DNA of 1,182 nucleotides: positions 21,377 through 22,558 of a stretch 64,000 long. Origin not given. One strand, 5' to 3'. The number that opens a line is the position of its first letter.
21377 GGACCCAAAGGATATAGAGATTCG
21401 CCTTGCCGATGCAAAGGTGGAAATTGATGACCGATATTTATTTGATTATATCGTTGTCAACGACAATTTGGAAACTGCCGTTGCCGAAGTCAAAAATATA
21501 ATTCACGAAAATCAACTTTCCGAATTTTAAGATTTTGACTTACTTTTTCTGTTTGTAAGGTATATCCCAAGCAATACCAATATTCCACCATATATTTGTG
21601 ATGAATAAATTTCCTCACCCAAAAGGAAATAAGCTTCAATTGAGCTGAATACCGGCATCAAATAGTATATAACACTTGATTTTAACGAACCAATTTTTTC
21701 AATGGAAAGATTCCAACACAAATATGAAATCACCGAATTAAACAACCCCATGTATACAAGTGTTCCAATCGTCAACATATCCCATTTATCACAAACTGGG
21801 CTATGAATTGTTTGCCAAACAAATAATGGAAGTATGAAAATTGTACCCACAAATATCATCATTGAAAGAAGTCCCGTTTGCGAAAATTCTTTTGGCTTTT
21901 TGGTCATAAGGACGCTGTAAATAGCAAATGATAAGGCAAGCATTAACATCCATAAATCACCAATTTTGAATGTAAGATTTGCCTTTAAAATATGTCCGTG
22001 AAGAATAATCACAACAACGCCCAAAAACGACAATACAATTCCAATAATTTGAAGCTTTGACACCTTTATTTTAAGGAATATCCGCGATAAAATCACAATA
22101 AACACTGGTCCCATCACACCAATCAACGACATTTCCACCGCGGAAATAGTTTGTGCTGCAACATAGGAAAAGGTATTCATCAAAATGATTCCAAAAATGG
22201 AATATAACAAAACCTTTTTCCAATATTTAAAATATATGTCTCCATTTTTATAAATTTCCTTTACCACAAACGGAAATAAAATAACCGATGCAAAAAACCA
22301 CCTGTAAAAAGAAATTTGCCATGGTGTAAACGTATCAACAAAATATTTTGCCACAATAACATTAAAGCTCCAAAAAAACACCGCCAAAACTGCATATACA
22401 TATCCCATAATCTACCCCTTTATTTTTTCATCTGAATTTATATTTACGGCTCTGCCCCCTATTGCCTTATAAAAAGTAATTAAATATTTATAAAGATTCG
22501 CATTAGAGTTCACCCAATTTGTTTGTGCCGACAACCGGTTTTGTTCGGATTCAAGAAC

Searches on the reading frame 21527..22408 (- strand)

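Call 92: search_protein_families(library=pfam, proteins=[window:21527-22408:-], max_evalue=0.001)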
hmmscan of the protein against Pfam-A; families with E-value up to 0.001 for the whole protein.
window:21527-22408:- (293 aa): 4 families
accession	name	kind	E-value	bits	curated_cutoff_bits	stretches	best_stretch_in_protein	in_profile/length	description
PF00892.27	EamA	-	3.6e-51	173.4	28.2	2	149-286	2-134/135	EamA-like transporter family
PF03151.22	TPT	-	2.6e-07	30.7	30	1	14-284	16-289/291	Triose-phosphate Transporter family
PF05653.20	Mg_trans_NIPA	-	6.1e-06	26.1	26.2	1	52-168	36-151/295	Magnesium transporter NIPA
PF06027.18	SLC35F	-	0.00016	21.7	21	1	29-200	37-214/299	Solute carrier family 35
